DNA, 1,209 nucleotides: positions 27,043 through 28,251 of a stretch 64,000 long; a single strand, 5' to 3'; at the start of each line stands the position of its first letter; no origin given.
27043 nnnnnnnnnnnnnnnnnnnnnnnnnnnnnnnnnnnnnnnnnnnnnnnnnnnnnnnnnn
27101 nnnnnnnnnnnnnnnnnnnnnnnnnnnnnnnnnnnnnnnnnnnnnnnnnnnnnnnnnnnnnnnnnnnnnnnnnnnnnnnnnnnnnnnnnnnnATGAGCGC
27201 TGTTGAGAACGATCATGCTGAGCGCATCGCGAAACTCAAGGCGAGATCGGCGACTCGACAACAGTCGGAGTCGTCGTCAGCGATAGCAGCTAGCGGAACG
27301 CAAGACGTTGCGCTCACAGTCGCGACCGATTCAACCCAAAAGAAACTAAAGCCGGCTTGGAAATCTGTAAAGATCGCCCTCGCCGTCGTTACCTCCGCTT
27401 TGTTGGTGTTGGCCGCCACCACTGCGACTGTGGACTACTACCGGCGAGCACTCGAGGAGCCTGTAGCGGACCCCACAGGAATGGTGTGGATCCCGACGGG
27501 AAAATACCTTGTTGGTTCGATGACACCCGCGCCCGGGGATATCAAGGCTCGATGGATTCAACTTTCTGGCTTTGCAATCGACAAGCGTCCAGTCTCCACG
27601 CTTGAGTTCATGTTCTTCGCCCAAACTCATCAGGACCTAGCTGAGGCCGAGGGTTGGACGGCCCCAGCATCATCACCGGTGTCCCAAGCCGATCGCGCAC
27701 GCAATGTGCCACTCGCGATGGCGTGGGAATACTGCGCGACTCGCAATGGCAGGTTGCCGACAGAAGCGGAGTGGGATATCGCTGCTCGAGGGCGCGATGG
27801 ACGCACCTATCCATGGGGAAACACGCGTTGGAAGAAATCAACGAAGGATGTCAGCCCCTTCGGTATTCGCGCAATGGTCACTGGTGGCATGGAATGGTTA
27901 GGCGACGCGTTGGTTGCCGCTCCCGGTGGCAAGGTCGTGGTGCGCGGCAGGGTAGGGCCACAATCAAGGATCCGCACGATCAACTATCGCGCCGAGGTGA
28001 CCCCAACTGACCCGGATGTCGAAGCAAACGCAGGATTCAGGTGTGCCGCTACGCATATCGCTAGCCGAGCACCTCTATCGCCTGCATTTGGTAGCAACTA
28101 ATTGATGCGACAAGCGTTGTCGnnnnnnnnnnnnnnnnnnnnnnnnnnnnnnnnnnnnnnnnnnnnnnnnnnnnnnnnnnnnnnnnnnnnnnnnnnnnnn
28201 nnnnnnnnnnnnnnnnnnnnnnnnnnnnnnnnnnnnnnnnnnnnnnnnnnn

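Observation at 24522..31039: Candidate extracytoplasmic redox/metal module: ApbE, MsrQ-like di-haem protein, FGE-like ectodomain, two repeat-tailed His/acidic anchored proteins and a two-component system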

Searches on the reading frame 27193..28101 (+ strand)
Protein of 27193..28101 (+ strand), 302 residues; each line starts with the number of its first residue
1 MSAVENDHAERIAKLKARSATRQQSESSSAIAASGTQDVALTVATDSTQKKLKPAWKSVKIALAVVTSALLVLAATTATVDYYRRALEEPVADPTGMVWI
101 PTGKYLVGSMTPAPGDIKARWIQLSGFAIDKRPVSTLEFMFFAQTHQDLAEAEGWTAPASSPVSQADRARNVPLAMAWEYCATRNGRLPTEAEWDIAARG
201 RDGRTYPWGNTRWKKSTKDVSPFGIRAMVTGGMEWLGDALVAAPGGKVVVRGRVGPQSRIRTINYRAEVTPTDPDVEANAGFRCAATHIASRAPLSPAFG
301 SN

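Call 3: search_protein_families(library=pfam, max_evalue=0.1, proteins=[window:27193-28101:+])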
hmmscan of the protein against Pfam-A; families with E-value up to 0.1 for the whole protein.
window:27193-28101:+ (302 aa): 2 families
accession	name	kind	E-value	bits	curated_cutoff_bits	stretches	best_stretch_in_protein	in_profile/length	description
PF03781.23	FGE-sulfatase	-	1.3e-19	71.3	23.3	1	95-214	3-139/255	Sulfatase-modifying factor enzyme 1-like domain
PF12723.13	DUF3809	-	0.03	15.1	25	1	109-159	70-119/137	Protein of unknown function (DUF3809)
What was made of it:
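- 27193..28101 (+): Single-pass protein (302 aa): cytoplasmic N-terminal helix (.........), one TM segment (61-79) and a trimmed non-catalytic FGE-fold ectodomain; its start overlaps the cytochrome stop (ATGA). PF03781 E 1.3e-19, partial (call 3).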

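Call 4: search_protein_families(library=ncbifam, max_evalue=0.1, proteins=[window:27193-28101:+])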
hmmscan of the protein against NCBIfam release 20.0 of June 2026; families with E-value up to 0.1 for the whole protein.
window:27193-28101:+ (302 aa): 3 families
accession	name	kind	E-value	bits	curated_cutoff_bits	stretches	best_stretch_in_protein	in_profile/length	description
NF041186.1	SenA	equivalog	2.2e-10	40.5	420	1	160-224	264-326/382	selenoneine synthase SenA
TIGR03525.2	GldK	equivalog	2.9e-09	36.8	350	1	184-216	254-287/408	T9SS ring complex lipoprotein PorK/GldK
TIGR03440.2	egtB_TIGR03440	equivalog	0.00034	19.8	360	1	179-205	286-312/413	ergothioneine biosynthesis protein EgtB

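Call 11: find_homologous_proteins(query=window:27193-28098:+, max_evalue=0.00001)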
Query window:27193-28098:+ (302 aa): 724 proteins with E <= 0.00001 among 8000 candidates; the best 120 are listed.
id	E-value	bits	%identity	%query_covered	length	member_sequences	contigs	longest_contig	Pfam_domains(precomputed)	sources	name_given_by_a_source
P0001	1.0e-195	667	100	100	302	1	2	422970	PF03781.23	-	-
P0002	3.6e-79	285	48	94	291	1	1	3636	PF03781.23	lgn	-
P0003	2.0e-68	249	52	75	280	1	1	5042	PF03781.23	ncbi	-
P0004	4.6e-54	202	43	78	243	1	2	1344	PF03781.23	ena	-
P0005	1.2e-52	198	47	75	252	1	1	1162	PF03781.23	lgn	-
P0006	2.1e-23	102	34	63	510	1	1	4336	PF03781.23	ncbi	-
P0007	2.2e-21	95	29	92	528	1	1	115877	PF03781.23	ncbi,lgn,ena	-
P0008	6.6e-18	84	38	38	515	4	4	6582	PF03781.23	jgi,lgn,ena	-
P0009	1.7e-17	82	33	40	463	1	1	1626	PF03781.23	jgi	jgi:formylglycine-generating enzyme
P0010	3.3e-17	81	38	38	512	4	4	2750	PF03781.23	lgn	-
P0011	6.3e-17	80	32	41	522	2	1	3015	PF03781.23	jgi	jgi:formylglycine-generating enzyme required for sulfatase activity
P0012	1.8e-16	79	35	35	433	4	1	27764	PF03781.23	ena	-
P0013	5.3e-16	77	34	40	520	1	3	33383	PF03781.23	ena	-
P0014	9.2e-16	77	31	63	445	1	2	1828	PF03781.23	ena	-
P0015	1.7e-15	76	30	80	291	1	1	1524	PF03781.23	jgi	-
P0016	1.4e-14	73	37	51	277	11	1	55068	PF03781.23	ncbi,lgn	-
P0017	2.6e-14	72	32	64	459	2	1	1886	PF03781.23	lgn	-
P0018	8.6e-14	70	32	59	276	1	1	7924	PF03781.23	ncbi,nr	ncbi:MAG TPA: formylglycine-generating enzyme family protein [Nitrospiraceae bacterium]|nr:formylgly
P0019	1.1e-13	70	36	47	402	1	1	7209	PF17957.8,PF03781.23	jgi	jgi:formylglycine-generating enzyme required for sulfatase activity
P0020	1.3e-13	69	32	68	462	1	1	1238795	PF03781.23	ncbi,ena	-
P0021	1.4e-13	69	38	49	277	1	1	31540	PF03781.23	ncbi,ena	-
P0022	2.2e-13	69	30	39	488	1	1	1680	PF03781.23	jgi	jgi:formylglycine-generating enzyme required for sulfatase activity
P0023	2.4e-13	69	29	73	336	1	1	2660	PF03781.23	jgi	-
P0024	2.4e-13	69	35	47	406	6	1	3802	PF03781.23,PF13432.13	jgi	jgi:formylglycine-generating enzyme required for sulfatase activity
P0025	2.5e-13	69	42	45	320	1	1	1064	PF03781.23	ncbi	-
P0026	2.7e-13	68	38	49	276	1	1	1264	PF03781.23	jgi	jgi:formylglycine-generating enzyme required for sulfatase activity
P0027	2.8e-13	68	43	39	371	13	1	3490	PF03781.23,PF03783.21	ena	-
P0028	4.3e-13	68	34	48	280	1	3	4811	PF03781.23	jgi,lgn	-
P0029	4.9e-13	68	31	61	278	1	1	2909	PF03781.23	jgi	jgi:sulfatase modifying factor 1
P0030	6.7e-13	67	27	66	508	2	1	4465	PF03781.23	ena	-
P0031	8.6e-13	67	34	57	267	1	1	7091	PF03781.23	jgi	jgi:formylglycine-generating enzyme required for sulfatase activity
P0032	1.1e-12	66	34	51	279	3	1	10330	PF03781.23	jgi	jgi:formylglycine-generating enzyme required for sulfatase activity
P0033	1.1e-12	66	35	49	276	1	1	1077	PF03781.23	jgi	-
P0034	1.1e-12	66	37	42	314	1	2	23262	PF03781.23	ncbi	-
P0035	1.2e-12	66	31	66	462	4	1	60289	PF03781.23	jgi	jgi:formylglycine-generating enzyme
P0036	1.8e-12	66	31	63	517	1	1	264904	PF00656.28,PF03781.23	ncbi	ncbi:MAG: SUMF1/EgtB/PvdO family nonheme iron enzyme [Nitrospirota bacterium]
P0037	2.0e-12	66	39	42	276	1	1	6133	PF03781.23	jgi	jgi:formylglycine-generating enzyme required for sulfatase activity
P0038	2.1e-12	66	35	49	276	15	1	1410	PF03781.23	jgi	jgi:formylglycine-generating enzyme required for sulfatase activity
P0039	3.3e-12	65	36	28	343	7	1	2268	PF03781.23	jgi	-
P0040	6.3e-12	64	31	74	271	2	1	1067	PF03781.23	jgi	jgi:formylglycine-generating enzyme required for sulfatase activity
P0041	6.5e-12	64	33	49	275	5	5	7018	PF03781.23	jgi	jgi:formylglycine-generating enzyme required for sulfatase activity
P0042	7.4e-12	64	30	65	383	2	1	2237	PF03781.23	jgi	jgi:serine/threonine-protein kinase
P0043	7.8e-12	64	31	63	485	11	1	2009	PF03781.23,PF13676.12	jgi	-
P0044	8.0e-12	64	32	62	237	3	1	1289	PF03781.23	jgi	jgi:eukaryotic-like serine/threonine-protein kinase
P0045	8.1e-12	64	31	64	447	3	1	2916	PF03781.23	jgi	jgi:serine/threonine-protein kinase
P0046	8.8e-12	63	32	63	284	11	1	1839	PF03781.23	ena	-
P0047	9.8e-12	63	30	66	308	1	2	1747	PF03781.23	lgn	-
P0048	1.0e-11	63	32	63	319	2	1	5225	PF03781.23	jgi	jgi:formylglycine-generating enzyme required for sulfatase activity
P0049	1.0e-11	63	26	76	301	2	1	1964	PF03781.23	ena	-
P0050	1.1e-11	63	28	76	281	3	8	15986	PF03781.23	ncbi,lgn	-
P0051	1.3e-11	63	34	58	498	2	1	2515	PF03781.23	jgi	jgi:formylglycine-generating enzyme required for sulfatase activity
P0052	1.3e-11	63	39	38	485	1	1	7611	PF03781.23,PF13676.12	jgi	-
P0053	1.4e-11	63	31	54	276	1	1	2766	PF03781.23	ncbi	-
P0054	1.5e-11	63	40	38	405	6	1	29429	PF13414.13,PF03781.23,PF13432.13,PF07719.24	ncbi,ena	-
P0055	1.6e-11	63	27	77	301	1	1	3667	PF03781.23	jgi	jgi:formylglycine-generating enzyme required for sulfatase activity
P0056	1.7e-11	63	31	64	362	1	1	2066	PF03781.23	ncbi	-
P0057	1.7e-11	62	38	38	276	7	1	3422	PF03781.23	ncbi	ncbi:MAG: formylglycine-generating enzyme family protein [Nitrospirota bacterium]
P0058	1.8e-11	62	34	66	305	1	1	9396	PF03781.23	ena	-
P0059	1.9e-11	62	35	47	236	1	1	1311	PF03781.23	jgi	jgi:formylglycine-generating enzyme required for sulfatase activity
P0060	2.1e-11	62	33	49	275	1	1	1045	PF03781.23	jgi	-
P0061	2.2e-11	62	27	65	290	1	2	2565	PF03781.23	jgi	jgi:formylglycine-generating enzyme required for sulfatase activity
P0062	2.2e-11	62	34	64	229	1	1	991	PF03781.23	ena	-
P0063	2.3e-11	62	35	48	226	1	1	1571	PF03781.23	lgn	-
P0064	2.4e-11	62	31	56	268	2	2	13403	PF03781.23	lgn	-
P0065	2.5e-11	62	40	37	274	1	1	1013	PF03781.23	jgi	jgi:formylglycine-generating enzyme required for sulfatase activity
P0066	2.6e-11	62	32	63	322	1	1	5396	PF03781.23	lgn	-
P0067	2.8e-11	62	31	65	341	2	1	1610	PF03781.23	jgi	jgi:formylglycine-generating enzyme required for sulfatase activity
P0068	2.9e-11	62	29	75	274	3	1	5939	PF03781.23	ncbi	-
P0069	3.5e-11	62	31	64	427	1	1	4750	PF12773.14,PF03781.23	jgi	jgi:serine/threonine-protein kinase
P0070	4.2e-11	61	33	63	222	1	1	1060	PF03781.23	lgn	-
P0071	5.5e-11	61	31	65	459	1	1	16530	PF03781.23,PF13676.12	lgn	-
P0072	5.7e-11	61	30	91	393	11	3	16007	PF03781.23,PF13676.12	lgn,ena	-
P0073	5.7e-11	61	29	64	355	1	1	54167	PF03781.23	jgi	jgi:formylglycine-generating enzyme required for sulfatase activity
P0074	5.8e-11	61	34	46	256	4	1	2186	PF03781.23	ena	-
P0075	6.0e-11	61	34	48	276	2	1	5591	PF03781.23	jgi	-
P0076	6.2e-11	61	36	38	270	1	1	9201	PF03781.23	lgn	-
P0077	6.3e-11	61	28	66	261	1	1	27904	PF03781.23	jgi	jgi:formylglycine-generating enzyme required for sulfatase activity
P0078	6.3e-11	61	34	42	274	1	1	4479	PF03781.23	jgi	jgi:formylglycine-generating enzyme required for sulfatase activity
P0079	6.4e-11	61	33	66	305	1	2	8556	PF03781.23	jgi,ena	-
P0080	6.7e-11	61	32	63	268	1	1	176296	PF03781.23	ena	-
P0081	6.8e-11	61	28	79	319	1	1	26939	PF03781.23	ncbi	-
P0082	7.3e-11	60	33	47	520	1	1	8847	PF03781.23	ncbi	-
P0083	7.7e-11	60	31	63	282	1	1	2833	PF03781.23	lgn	-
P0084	8.9e-11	60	31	66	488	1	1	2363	PF03781.23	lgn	-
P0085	8.9e-11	60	39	37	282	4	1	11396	PF03781.23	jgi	jgi:formylglycine-generating enzyme required for sulfatase activity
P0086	9.0e-11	60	28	47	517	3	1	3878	PF03781.23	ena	-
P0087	9.4e-11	60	30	63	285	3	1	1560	PF03781.23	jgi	-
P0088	9.6e-11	60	29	62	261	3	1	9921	PF03781.23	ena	-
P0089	1.1e-10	60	35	45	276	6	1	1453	PF03781.23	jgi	jgi:formylglycine-generating enzyme required for sulfatase activity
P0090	1.2e-10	60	33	39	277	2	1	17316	PF03781.23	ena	-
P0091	1.2e-10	60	30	62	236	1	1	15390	PF03781.23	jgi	jgi:serine/threonine-protein kinase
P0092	1.2e-10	60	28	63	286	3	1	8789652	PF03781.23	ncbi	ncbi:sulfatase-modifying factor 2 precursor, partial [Silurus asotus]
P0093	1.3e-10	60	31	55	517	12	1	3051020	PF03781.23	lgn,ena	-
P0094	1.6e-10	59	34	39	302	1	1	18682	PF03781.23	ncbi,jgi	jgi:formylglycine-generating enzyme required for sulfatase activity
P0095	1.6e-10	59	34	63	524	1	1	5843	PF03781.23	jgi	-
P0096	1.6e-10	59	32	56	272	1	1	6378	PF03781.23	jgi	jgi:formylglycine-generating enzyme required for sulfatase activity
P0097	1.7e-10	59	30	63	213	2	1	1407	PF03781.23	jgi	jgi:formylglycine-generating enzyme required for sulfatase activity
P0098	1.8e-10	59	33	63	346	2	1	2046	PF03781.23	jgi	jgi:formylglycine-generating enzyme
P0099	1.8e-10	59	30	67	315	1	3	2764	PF03781.23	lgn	-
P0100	1.9e-10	59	28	77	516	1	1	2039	PF03781.23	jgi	jgi:formylglycine-generating enzyme required for sulfatase activity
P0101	1.9e-10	59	28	62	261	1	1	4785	PF03781.23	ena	-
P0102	1.9e-10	59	31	66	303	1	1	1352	PF03781.23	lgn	-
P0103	1.9e-10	59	32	43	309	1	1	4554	PF03781.23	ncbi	-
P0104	2.2e-10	59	31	76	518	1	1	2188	PF03781.23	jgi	jgi:formylglycine-generating enzyme required for sulfatase activity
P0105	2.4e-10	59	31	64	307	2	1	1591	PF03781.23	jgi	jgi:formylglycine-generating enzyme required for sulfatase activity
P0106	2.5e-10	59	32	67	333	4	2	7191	PF03781.23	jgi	jgi:formylglycine-generating enzyme required for sulfatase activity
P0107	2.9e-10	58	28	63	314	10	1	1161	PF03781.23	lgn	-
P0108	2.9e-10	58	37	38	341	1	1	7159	PF00226.37,PF03781.23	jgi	-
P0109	3.0e-10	58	29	73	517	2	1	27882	PF03781.23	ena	-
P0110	3.1e-10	58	32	37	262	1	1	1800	PF03781.23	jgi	jgi:formylglycine-generating enzyme required for sulfatase activity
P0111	3.2e-10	58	31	64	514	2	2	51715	PF13240.12,PF12773.14,PF03781.23,PF13248.12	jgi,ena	-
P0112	3.4e-10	58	29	62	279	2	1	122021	PF03781.23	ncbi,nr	ncbi:MAG TPA: SUMF1/EgtB/PvdO family nonheme iron enzyme [Polyangiaceae bacterium]|nr:SUMF1/EgtB/Pvd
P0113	3.4e-10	58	25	66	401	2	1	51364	PF03781.23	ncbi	-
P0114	3.5e-10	58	33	48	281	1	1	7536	PF03781.23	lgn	-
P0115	3.5e-10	58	30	63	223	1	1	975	PF03781.23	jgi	jgi:formylglycine-generating enzyme required for sulfatase activity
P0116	4.5e-10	58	35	47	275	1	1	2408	PF03781.23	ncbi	ncbi:MAG: formylglycine-generating enzyme family protein [Deltaproteobacteria bacterium]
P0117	4.7e-10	58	38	38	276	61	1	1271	PF03781.23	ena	-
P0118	4.7e-10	58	39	38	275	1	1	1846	PF03781.23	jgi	jgi:formylglycine-generating enzyme required for sulfatase activity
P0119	4.8e-10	58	28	81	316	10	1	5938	PF03781.23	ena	-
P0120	5.1e-10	58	35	43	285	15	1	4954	PF03781.23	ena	-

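Call 12: find_encoding_contigs(protein=P0001, flank=10000, max_places=3)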
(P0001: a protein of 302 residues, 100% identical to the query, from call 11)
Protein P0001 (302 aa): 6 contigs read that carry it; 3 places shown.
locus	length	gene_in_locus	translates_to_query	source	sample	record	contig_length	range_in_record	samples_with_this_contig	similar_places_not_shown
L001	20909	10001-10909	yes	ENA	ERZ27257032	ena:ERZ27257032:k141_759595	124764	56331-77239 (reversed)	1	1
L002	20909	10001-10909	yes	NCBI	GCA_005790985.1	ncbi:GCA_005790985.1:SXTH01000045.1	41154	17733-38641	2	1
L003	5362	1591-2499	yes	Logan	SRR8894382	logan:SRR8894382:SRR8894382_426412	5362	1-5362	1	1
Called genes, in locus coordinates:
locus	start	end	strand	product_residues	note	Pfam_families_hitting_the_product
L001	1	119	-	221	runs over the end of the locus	PF00072:Response_reg, PF00196:GerE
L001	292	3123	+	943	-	PF02347:GDC-P, PF21478:GcvP2_C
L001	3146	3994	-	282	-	PF08668:HDOD, PF01966:HD (weak)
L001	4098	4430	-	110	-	PF00226:DnaJ (weak)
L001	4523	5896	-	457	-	PF01551:Peptidase_M23 (weak)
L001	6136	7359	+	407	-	PF02771:Acyl-CoA_dh_N, PF02770:Acyl-CoA_dh_M, PF00441:Acyl-CoA_dh_1, PF08028:Acyl-CoA_dh_2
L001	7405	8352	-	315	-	PF02424:ApbE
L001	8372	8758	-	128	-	-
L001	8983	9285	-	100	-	-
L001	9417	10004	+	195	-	PF01794:Ferric_reduct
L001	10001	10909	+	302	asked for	PF03781:FGE-sulfatase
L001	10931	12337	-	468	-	PF00672:HAMP, PF00512:HisKA, PF02518:HATPase_c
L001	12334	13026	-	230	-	PF00072:Response_reg, PF00486:Trans_reg_C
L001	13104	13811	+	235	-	-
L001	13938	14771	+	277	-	PF00106:adh_short, PF01370:Epimerase (weak), PF13561:adh_short_C2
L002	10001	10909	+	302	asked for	PF03781:FGE-sulfatase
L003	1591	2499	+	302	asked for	PF03781:FGE-sulfatase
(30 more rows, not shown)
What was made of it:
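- Checked: Public annotation of the source MAG calls a 100-aa gene on the opposite strand where the Pro-rich protein lies (call 12).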

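Call 13: find_encoding_contigs(protein=P0003, flank=10000, max_places=3)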
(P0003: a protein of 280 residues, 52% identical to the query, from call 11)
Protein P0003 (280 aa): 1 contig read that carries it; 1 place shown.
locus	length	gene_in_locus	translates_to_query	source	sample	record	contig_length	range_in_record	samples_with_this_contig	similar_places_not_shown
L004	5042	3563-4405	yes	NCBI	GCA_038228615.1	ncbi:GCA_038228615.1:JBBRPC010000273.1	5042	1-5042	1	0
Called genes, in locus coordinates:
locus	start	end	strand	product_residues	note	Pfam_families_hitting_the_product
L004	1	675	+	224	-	?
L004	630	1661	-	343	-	PF02424:ApbE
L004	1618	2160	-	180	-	-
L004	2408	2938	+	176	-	-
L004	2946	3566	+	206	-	PF01794:Ferric_reduct (weak)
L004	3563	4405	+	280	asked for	PF03781:FGE-sulfatase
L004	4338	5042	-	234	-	?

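Call 14: find_encoding_contigs(protein=P0002, flank=10000, max_places=3)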
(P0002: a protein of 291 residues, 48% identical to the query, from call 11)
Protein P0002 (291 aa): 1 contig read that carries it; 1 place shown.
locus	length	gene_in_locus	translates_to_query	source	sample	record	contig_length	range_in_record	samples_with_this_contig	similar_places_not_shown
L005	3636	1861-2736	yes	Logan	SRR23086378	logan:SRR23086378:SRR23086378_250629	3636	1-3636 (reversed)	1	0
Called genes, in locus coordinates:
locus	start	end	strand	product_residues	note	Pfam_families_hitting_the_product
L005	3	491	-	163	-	?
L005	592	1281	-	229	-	-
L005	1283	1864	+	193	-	PF01794:Ferric_reduct (weak)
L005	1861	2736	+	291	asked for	PF03781:FGE-sulfatase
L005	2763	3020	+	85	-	-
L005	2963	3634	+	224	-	?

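Call 17: find_encoding_contigs(protein=P0007, flank=8000, max_places=2)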
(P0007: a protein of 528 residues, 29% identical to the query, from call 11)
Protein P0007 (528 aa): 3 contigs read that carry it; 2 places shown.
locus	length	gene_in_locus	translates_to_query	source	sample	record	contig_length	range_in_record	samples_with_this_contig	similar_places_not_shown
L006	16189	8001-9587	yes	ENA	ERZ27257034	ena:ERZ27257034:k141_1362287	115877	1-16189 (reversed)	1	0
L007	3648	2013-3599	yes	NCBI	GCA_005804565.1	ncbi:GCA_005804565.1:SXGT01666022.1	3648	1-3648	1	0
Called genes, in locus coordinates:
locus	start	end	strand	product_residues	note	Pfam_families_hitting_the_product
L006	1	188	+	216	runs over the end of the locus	-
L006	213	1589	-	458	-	PF17203:sCache_3_2 (weak), PF00672:HAMP, PF26769:HAMP_PhoQ (weak), PF00512:HisKA, PF13581:HATPase_c_2 (weak), PF02518:HATPase_c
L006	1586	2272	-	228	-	PF00072:Response_reg, PF00486:Trans_reg_C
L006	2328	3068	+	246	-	-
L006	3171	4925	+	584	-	PF00916:Sulfate_transp, PF16983:MFS_MOT1 (weak), PF01740:STAS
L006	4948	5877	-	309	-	PF02424:ApbE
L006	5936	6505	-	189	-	-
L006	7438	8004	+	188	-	PF01794:Ferric_reduct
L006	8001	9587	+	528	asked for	PF03781:FGE-sulfatase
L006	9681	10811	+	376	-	PF00589:Phage_integrase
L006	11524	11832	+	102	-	-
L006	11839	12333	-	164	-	-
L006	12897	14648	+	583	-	PF13481:AAA_25, PF04909:Amidohydro_2 (faint)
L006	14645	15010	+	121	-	PF13392:HNH_3 (weak)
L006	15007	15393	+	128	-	-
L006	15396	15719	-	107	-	-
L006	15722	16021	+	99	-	-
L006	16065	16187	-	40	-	?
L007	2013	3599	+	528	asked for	PF03781:FGE-sulfatase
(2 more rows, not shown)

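Call 18: find_encoding_contigs(protein=P0006, flank=8000, max_places=2)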
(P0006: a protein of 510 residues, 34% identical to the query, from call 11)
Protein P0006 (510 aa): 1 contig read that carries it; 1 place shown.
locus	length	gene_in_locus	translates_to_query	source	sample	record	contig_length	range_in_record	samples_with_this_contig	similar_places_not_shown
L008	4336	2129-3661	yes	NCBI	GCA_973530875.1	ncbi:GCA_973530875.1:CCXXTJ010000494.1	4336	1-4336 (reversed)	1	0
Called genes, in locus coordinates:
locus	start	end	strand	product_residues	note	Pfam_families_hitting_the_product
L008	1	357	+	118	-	?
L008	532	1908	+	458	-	PF00082:Peptidase_S8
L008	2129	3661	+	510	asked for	PF03781:FGE-sulfatase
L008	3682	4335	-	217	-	?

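Call 45: search_protein_families(library=pfam, max_evalue=1, proteins=[L006:9051-9584:+])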
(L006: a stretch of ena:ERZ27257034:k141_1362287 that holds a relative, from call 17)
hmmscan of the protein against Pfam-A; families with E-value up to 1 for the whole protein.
L006:9051-9584:+ (178 aa): 1 family
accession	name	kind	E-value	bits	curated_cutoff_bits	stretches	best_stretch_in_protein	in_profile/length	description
PF06439.18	3keto-disac_hyd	-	0.038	14.5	26.8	1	115-146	128-159/187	3-keto-disaccharide hydrolase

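Call 46: predict_structure(alignment_id=A3)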
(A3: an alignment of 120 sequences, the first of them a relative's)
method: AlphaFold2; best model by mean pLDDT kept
length: 302 residues; sequences in the alignment: 120
mean_pLDDT: 87.6   pTM: 0.73
mean pLDDT of the five models: 87.6, 86.0, 85.8, 84.6, 84.4
residues with pLDDT >= 90: 214; 70-90: 47; 50-70: 23; < 50: 18
segments of 3 or more residues with pLDDT < 50: 34-40, 44-53
pLDDT, mean of each block of 10 residues (from residue 1): 80 90 66 47 48 67 95 97 92 96 96 95 97 96 97 88 83 97 98 97 92 92 96 96 96 86 95 95 96 73 57
secondary structure, 60 per line:
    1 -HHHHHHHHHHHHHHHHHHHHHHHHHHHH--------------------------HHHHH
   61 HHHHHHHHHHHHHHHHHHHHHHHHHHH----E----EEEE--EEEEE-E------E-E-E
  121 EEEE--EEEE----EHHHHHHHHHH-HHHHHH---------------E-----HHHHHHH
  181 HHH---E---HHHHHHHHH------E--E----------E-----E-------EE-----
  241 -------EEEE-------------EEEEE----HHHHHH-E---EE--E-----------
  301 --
elements in order: H2-29 H56-87 E97-100 E103-107 E120-124 E127-130 H136-145 H147-152 H174-183 H191-199 E248-251 E265-269 H274-279
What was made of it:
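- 27193..28101 (+): AF2 pLDDT 87.6 (call 46).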
